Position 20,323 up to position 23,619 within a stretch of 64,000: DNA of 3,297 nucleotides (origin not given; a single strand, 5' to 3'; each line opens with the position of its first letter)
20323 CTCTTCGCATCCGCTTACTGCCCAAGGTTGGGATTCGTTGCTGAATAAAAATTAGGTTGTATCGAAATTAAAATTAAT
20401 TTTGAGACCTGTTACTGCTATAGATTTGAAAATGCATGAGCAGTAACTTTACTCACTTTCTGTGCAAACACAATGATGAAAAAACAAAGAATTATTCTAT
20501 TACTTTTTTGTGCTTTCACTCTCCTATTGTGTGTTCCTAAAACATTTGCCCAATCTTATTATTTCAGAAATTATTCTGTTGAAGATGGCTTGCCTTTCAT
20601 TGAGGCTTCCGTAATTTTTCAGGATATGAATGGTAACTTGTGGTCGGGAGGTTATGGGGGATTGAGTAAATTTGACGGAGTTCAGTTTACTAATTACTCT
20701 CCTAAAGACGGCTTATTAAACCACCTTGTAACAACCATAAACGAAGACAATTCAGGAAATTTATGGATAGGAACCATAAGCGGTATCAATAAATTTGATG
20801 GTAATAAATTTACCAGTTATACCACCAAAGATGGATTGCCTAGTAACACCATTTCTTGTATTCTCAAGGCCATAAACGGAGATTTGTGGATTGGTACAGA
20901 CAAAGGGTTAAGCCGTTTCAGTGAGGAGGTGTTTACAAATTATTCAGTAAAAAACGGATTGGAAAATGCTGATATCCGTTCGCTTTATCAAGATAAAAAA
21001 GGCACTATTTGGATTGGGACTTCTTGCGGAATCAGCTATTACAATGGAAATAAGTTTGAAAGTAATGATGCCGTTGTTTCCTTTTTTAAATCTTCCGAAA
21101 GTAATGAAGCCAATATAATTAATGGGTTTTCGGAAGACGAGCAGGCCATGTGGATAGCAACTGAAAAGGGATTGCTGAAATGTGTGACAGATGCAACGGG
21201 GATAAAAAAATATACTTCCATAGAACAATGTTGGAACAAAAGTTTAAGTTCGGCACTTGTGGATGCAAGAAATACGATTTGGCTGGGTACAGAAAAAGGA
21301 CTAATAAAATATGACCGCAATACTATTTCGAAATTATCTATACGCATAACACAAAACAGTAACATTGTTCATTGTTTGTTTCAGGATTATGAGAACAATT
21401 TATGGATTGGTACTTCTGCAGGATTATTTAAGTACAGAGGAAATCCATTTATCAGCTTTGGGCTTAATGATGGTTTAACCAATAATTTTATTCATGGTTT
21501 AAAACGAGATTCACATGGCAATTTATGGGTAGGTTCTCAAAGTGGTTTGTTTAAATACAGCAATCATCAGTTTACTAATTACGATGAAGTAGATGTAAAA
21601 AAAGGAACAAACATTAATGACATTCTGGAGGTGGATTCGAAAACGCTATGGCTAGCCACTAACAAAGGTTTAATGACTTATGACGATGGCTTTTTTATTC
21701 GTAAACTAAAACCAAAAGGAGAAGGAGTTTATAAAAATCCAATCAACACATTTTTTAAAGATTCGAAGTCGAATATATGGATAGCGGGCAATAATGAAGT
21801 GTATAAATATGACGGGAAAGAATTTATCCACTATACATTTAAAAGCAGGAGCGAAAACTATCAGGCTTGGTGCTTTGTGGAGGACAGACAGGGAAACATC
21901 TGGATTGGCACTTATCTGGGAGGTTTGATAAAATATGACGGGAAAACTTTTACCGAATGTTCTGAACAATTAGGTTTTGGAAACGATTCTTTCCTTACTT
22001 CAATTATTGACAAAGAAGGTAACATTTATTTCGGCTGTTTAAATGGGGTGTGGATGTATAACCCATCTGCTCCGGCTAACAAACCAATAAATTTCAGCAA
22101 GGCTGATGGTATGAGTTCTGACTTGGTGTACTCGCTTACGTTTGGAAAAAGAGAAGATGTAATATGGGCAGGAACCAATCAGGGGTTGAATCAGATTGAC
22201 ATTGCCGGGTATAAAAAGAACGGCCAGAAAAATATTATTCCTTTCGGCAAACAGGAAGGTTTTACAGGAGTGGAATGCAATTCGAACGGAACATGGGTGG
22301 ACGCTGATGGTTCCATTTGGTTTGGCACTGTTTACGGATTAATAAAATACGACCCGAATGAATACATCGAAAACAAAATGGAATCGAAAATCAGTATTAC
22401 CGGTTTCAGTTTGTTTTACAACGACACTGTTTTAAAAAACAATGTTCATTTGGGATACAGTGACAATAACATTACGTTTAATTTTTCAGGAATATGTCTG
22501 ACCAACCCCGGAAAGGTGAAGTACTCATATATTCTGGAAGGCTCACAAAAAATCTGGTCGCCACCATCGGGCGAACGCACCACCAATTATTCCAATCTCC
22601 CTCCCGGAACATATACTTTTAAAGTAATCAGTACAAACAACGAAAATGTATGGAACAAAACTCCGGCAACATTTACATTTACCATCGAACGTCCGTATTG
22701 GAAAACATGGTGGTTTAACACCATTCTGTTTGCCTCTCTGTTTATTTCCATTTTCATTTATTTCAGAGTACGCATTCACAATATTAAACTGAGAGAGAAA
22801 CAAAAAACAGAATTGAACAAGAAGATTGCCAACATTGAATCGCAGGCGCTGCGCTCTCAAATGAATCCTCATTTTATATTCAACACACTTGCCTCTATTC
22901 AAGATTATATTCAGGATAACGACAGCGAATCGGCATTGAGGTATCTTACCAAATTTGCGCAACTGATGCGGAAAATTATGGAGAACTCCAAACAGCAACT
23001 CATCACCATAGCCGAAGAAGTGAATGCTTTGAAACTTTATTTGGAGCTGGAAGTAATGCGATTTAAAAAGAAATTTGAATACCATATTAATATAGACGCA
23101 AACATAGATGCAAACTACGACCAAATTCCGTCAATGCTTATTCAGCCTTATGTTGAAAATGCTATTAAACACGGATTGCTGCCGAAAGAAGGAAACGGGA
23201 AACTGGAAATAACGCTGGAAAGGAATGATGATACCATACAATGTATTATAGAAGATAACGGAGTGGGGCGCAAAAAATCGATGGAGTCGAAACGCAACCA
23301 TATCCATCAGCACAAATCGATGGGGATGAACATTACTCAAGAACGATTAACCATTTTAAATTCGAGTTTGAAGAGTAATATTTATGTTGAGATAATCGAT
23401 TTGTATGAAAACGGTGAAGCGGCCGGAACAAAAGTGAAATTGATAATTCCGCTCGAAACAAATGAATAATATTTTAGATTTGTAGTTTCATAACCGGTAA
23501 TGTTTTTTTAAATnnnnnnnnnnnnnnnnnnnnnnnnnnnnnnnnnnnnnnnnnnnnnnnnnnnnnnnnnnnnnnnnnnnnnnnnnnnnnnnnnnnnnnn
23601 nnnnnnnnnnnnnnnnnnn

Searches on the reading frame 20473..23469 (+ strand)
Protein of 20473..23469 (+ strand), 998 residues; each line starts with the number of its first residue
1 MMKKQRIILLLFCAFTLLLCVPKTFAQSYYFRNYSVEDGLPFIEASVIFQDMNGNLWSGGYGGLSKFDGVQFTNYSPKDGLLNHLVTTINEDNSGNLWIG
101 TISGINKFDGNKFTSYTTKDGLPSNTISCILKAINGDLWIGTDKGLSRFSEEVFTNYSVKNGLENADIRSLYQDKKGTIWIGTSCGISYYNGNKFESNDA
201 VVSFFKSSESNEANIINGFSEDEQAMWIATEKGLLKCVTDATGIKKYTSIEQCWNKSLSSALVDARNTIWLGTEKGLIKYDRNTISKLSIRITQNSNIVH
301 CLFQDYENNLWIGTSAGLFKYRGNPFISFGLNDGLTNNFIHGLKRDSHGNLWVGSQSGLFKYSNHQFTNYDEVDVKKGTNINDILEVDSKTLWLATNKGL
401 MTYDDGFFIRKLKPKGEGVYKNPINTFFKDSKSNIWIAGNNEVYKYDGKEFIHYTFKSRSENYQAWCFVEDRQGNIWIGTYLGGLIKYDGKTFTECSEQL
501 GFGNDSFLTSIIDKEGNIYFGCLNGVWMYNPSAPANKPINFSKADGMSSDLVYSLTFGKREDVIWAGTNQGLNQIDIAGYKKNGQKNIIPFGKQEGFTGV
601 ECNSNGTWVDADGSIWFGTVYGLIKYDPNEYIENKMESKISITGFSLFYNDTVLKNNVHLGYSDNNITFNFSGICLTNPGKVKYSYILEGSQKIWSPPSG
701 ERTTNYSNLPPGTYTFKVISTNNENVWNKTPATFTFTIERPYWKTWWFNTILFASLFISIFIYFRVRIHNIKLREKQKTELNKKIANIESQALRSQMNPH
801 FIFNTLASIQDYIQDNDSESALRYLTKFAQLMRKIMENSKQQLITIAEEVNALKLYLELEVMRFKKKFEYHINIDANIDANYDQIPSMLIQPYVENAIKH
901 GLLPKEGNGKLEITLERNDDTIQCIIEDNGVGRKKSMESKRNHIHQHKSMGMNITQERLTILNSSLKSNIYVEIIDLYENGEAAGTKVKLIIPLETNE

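Call 45: list_cluster_members(proteins=[P0001, window:20473-23469:+, window:59114-61249:+, P0024, P0051])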
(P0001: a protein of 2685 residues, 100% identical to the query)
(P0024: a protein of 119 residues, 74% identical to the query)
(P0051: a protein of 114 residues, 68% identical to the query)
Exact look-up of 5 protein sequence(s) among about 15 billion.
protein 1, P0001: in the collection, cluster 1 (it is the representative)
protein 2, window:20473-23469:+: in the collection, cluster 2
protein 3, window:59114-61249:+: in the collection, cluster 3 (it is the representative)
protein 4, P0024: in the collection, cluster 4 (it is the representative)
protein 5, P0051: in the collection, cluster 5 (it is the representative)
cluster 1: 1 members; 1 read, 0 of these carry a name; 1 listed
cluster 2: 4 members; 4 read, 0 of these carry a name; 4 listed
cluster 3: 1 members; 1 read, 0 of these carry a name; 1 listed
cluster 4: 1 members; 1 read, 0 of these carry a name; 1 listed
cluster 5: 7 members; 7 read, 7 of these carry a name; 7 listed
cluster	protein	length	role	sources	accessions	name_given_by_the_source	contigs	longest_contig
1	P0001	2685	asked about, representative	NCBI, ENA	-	-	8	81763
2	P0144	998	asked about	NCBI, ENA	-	-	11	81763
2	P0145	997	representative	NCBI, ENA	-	-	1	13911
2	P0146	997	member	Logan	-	-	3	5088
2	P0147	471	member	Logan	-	-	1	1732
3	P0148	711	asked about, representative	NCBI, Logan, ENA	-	-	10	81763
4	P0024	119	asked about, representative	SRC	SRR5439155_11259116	-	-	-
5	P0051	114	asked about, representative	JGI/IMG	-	hypothetical protein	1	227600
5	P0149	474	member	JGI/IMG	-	hypothetical protein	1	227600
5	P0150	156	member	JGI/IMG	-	hypothetical protein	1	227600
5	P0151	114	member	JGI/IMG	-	hypothetical protein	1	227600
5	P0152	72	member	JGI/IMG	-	hypothetical protein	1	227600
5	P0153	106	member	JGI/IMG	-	hypothetical protein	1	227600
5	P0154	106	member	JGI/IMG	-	hypothetical protein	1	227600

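Call 51: search_protein_families(library=pfam, proteins=[window:20473-23469:+], max_evalue=0.00001)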
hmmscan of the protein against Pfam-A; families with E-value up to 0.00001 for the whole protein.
window:20473-23469:+ (998 aa): 4 families
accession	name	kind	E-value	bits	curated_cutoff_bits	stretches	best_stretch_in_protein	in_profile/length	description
PF07494.17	Reg_prop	-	1.6e-46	150.7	20.4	0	162-184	1-23/24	Two component regulator propeller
PF06580.19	His_kinase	-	6.6e-22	78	25.2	1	789-868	2-81/81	Histidine kinase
PF07495.19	Y_Y_Y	-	7.3e-15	55.1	26.6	1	677-738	3-64/65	Y_Y_Y domain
PF02518.31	HATPase_c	-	6.4e-06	27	26.4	0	889-995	9-110/111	Histidine kinase-, DNA gyrase B-, and HSP90-like ATPase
